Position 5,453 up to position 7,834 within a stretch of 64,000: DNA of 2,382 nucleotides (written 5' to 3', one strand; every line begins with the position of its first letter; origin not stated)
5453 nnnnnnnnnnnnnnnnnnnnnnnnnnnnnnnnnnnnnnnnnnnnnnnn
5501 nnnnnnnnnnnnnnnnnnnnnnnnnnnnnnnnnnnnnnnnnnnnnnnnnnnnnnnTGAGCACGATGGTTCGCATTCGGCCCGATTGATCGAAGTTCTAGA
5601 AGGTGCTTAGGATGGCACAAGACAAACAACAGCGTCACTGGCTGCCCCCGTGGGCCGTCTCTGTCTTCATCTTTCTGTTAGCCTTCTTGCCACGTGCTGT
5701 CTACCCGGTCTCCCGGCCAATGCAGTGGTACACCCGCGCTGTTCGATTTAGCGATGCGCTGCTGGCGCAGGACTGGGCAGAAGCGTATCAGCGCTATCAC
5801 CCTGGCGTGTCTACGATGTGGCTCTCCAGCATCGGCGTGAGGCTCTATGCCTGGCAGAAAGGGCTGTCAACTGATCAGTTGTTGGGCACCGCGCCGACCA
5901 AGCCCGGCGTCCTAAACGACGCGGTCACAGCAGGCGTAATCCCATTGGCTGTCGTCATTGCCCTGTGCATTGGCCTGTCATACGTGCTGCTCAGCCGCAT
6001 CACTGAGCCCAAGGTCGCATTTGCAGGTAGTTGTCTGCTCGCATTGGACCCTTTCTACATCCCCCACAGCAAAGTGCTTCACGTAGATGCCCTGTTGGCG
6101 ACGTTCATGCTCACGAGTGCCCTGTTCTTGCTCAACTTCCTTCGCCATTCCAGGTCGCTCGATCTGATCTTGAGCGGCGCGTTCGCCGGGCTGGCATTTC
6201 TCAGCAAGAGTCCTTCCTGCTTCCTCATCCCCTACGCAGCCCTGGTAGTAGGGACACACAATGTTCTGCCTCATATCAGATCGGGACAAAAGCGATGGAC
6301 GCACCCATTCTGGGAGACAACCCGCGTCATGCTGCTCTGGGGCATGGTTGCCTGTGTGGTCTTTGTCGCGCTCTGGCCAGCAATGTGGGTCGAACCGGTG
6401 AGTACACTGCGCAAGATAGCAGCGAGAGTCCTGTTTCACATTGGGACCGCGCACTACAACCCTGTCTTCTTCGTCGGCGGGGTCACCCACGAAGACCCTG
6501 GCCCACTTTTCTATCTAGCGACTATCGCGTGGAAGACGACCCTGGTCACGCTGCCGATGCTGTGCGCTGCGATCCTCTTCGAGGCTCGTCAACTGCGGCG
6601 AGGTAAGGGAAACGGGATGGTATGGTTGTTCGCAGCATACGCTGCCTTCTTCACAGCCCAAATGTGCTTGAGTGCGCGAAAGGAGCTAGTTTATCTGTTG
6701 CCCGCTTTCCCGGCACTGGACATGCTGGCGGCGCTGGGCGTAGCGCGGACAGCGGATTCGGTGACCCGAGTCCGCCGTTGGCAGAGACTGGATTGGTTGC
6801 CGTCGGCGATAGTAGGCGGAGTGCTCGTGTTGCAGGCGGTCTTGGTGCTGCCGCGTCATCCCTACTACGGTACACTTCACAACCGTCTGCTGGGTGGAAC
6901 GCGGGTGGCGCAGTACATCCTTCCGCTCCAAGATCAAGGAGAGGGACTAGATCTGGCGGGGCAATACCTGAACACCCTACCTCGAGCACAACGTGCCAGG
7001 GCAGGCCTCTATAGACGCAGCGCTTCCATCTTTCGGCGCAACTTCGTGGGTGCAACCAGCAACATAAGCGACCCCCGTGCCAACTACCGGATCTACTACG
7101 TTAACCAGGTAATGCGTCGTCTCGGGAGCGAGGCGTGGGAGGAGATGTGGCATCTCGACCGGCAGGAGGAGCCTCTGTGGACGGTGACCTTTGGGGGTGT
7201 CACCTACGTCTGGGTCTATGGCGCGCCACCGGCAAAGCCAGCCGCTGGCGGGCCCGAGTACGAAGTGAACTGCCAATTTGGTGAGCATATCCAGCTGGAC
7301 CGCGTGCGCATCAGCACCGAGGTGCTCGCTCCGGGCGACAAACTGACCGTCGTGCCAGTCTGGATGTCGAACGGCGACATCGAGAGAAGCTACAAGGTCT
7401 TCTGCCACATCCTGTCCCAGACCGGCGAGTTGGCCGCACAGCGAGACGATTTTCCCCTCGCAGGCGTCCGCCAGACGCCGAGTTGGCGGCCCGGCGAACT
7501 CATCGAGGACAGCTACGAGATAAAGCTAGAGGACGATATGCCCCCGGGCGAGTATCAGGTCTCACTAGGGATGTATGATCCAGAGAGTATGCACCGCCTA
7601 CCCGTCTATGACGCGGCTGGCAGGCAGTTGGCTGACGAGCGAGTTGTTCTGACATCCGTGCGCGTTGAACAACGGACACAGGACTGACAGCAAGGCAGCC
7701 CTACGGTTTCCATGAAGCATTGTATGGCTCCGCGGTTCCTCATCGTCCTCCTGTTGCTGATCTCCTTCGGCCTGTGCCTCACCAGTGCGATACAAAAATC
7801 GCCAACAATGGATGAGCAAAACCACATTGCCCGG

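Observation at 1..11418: Operon-like tandem array of six GT-C glycosyltransferase paralogs with coupled start-stop junctions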

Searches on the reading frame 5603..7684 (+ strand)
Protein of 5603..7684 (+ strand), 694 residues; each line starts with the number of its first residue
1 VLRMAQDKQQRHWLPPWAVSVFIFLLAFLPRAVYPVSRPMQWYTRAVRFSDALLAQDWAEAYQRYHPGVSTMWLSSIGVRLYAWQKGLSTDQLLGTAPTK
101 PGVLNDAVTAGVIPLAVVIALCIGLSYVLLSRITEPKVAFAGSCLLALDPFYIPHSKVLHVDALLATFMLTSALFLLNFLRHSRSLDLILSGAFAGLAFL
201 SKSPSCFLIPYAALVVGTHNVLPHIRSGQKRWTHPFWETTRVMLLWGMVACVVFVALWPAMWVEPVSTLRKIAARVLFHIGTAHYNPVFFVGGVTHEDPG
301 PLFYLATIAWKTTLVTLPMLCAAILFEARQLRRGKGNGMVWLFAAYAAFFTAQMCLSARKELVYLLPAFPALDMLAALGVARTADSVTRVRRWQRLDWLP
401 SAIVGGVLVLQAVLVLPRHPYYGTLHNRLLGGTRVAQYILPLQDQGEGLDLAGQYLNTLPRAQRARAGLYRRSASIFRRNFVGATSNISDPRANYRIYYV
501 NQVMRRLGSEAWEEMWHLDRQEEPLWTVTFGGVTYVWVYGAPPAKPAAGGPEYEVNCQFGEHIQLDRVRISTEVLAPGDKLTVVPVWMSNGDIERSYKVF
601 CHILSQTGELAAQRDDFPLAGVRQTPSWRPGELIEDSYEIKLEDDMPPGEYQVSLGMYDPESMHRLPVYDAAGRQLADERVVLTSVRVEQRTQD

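Call 5: search_protein_families(library=pfam, proteins=[window:5603-7684:+], max_evalue=0.01)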
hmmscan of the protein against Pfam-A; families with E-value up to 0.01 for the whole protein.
window:5603-7684:+ (694 aa): 1 family
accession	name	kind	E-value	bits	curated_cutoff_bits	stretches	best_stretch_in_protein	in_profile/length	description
PF13231.12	PMT_2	-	2.2e-12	47.9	26.1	1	108-215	21-128/160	Dolichyl-phosphate-mannose-protein mannosyltransferase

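Call 6: search_protein_families(library=ncbifam, proteins=[window:5603-7684:+], max_evalue=0.01)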
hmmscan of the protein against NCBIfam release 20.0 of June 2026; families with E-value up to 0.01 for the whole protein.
window:5603-7684:+ (694 aa): 1 family
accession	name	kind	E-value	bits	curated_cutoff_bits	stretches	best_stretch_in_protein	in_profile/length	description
TIGR03663.1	TIGR03663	subfamily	9.9e-08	31.4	126.25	1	113-348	75-303/435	flippase activity-associated protein Agl23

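Call 60: search_solved_structures(query=window:5603-7684:+, max_evalue=0.1)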
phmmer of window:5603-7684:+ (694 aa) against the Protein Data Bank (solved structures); distinct sequences matched with E-value up to 0.1: 0.

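Call 76: find_related_loci(query=window:5612-7684:+, collection=metagenome_contigs, flank=10000)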
Query window:5612-7684:+ (691 aa) in metagenome_contigs; peptide patterns used: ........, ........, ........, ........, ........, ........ (x = any residue, [..] = any of these).
78 stretches matched a pattern; 53 encode a relative of the query (tblastn E <= 1e-3); 51 distinct loci.
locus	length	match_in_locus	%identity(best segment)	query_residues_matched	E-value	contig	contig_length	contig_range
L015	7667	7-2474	64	14-686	0e+0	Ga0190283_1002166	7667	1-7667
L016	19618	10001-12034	63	19-687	0e+0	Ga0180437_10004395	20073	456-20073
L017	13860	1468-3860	61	7-686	0e+0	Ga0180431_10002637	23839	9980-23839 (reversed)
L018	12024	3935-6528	60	7-688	0e+0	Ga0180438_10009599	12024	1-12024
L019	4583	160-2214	60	7-686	0e+0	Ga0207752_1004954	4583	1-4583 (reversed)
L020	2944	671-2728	59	8-686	0e+0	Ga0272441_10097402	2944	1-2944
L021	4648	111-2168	59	3-686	0e+0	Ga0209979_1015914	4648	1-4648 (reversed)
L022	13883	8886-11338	59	14-686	0e+0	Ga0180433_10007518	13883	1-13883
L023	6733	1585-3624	57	14-686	0e+0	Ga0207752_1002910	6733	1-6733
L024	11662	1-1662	62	143-687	0e+0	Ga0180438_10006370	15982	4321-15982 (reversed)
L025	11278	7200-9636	57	3-686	0e+0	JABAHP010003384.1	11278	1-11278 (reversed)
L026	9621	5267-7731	50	4-685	0e+0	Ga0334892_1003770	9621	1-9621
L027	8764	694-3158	50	8-685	0e+0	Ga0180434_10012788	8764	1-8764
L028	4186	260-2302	49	2-686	0e+0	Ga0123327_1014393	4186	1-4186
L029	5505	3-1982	50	23-686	0e+0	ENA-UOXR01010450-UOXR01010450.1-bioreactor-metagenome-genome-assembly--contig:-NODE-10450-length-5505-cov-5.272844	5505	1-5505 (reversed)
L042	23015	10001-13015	32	15-688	3e-76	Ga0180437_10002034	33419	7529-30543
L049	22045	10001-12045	33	26-688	7e-59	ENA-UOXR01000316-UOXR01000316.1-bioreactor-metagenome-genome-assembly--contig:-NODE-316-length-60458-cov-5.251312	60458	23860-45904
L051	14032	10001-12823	33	26-676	1e-54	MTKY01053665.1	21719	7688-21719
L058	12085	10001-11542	28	24-536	7e-47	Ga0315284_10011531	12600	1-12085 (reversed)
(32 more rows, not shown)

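Call 80: search_protein_families(library=pfam, proteins=[L049:5981-6916:+, L049:6940-7902:+, L017:3869-4852:+, L016:18209-19318:+, L026:7826-8860:+, L022:11244-12362:+, L042:1029-1967:+, L042:1900-3111:+, L058:8330-9298:+, L049:4741-6009:-], max_evalue=0.001)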
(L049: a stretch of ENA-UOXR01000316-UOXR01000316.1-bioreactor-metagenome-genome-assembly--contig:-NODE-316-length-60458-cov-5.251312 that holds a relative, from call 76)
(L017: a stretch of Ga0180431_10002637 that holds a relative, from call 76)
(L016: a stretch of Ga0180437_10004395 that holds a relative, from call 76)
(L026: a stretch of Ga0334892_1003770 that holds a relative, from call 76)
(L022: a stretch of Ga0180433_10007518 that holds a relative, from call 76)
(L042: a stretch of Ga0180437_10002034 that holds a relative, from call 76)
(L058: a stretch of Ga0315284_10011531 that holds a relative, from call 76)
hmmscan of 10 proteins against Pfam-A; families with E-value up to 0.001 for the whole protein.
L049:5981-6916:+ (312 aa): 1 family
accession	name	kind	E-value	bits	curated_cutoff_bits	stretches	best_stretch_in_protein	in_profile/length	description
PF03706.18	LPG_synthase_TM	-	9.3e-42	144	33.4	1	8-295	2-302/302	Lysylphosphatidylglycerol synthase TM region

L049:6940-7902:+ (321 aa): 3 families
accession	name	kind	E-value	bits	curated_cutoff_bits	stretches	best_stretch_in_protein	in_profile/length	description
PF00535.33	Glycos_transf_2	-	1.4e-34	119.9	23.3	1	4-157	1-157/168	Glycosyl transferase family 2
PF10111.15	Glyco_tranf_2_2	-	2e-07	31.2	27.3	1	4-95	1-92/276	Glycosyltransferase like family 2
PF13641.12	Glyco_tranf_2_3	-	9.9e-05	22.9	27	1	3-116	3-119/230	Glycosyltransferase like family 2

L017:3869-4852:+ (328 aa): 1 family
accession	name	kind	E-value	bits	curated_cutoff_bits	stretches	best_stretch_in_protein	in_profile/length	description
PF03706.18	LPG_synthase_TM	-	6.7e-44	151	33.4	1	20-308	2-300/302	Lysylphosphatidylglycerol synthase TM region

L016:18209-19318:+ (370 aa): 1 family
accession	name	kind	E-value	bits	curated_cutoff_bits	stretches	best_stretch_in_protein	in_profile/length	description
PF13480.13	Acetyltransf_6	-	2.6e-27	96.2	22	1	209-352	2-142/143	Acetyltransferase (GNAT) domain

L026:7826-8860:+ (345 aa): 1 family
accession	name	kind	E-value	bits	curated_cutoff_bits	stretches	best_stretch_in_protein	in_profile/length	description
PF00294.29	PfkB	-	1.4e-33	117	25.8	1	3-318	2-291/302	pfkB family carbohydrate kinase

L022:11244-12362:+ (373 aa): 1 family
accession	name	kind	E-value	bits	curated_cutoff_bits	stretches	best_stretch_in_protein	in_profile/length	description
PF03706.18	LPG_synthase_TM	-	1.9e-42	146.2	33.4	1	65-353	2-300/302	Lysylphosphatidylglycerol synthase TM region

L042:1029-1967:+ (313 aa): 6 families
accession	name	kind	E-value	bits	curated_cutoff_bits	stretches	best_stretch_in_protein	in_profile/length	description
PF07726.17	AAA_3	-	1.3e-64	216.4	27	1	37-167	1-131/131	ATPase family associated with various cellular activities (AAA)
PF17863.7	AAA_lid_2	-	3.9e-26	91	22.7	1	229-301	1-73/74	AAA lid domain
PF07728.20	AAA_5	-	1.4e-14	54.8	22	1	38-165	2-139/139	AAA domain (dynein-related subfamily)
PF20030.5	bpMoxR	-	1.4e-10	41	27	1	10-177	6-172/205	MoxR domain in the MoxR-vWA-beta-propeller ternary systems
PF00004.35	AAA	-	6e-08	33.6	21.2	1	43-152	6-115/131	ATPase family associated with various cellular activities (AAA)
PF05496.18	RuvB_N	-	2.6e-06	27.7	27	1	36-130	34-116/159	Holliday junction DNA helicase RuvB P-loop domain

L042:1900-3111:+ (404 aa): 4 families
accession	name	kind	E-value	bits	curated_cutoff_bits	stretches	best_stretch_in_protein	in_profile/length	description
PF12038.13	QTMAN_N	-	1.6e-64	217.2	25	1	30-197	1-168/168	tRNA-queuosine alpha-mannosyltransferase N-terminal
PF00534.26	Glycos_transf_1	-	2.5e-10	40.6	26.4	1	206-330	7-131/172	Glycosyl transferases group 1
PF13692.12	Glyco_trans_1_4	-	1.2e-06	29.3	27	1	217-344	4-130/142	Glycosyl transferases group 1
PF20706.3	GT4-conflict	-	5e-06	26.2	26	1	191-316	175-306/385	Family 4 Glycosyltransferase in conflict systems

L058:8330-9298:+ (323 aa): 1 family
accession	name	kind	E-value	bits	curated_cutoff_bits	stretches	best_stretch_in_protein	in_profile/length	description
PF03706.18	LPG_synthase_TM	-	5.3e-41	141.5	33.4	1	10-311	2-302/302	Lysylphosphatidylglycerol synthase TM region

L049:4741-6009:- (423 aa): 19 families
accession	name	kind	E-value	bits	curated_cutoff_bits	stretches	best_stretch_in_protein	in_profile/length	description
PF07719.23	TPR_2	-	7.6e-19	66.7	27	1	258-289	2-33/34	Tetratricopeptide repeat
PF14559.12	TPR_19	-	6.9e-18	65.2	25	4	269-325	3-59/68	Tetratricopeptide repeat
PF00515.34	TPR_1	-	5.8e-17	61.2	27.8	1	258-290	2-34/34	Tetratricopeptide repeat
PF13181.12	TPR_8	-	1.3e-15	56.6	25.7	1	259-289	3-33/34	Tetratricopeptide repeat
PF13428.12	TPR_14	-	7.6e-13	48.2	23.5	1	142-184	2-44/44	Tetratricopeptide repeat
PF13432.12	TPR_16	-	1.5e-12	48.2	32.7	2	263-317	3-57/65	Tetratricopeptide repeat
PF13424.12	TPR_12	-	1.8e-12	47.7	30.1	1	241-286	28-74/77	Tetratricopeptide repeat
PF13431.12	TPR_17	-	7.1e-11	41.9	24.4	0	130-162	2-34/34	Tetratricopeptide repeat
PF23914.1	TPR_CcmH_CycH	-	8.5e-10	39.1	42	1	134-222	43-129/158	Cytochrome c-type biogenesis protein H TPR domain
PF13371.12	TPR_9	-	6.7e-09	36.1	35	1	117-183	5-71/73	Tetratricopeptide repeat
PF12895.13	ANAPC3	-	9.1e-07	29.5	27.2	1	269-347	1-77/82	Anaphase-promoting complex, cyclosome, subunit 3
PF13414.12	TPR_11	-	1e-06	28.8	26.8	0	134-153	21-40/42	TPR repeat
PF13174.12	TPR_6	-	2e-05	25.4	26.3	0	261-285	4-28/33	Tetratricopeptide repeat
PF25064.1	ARM_TT21_5th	-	7.4e-05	23.5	27.8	0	268-345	12-91/117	TT21 fifth ARM repeats domain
PF25060.1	ARM_TT21_2nd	-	9.9e-05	22.4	27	0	88-145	203-260/270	Tetratricopeptide repeat protein 21 second ARM domain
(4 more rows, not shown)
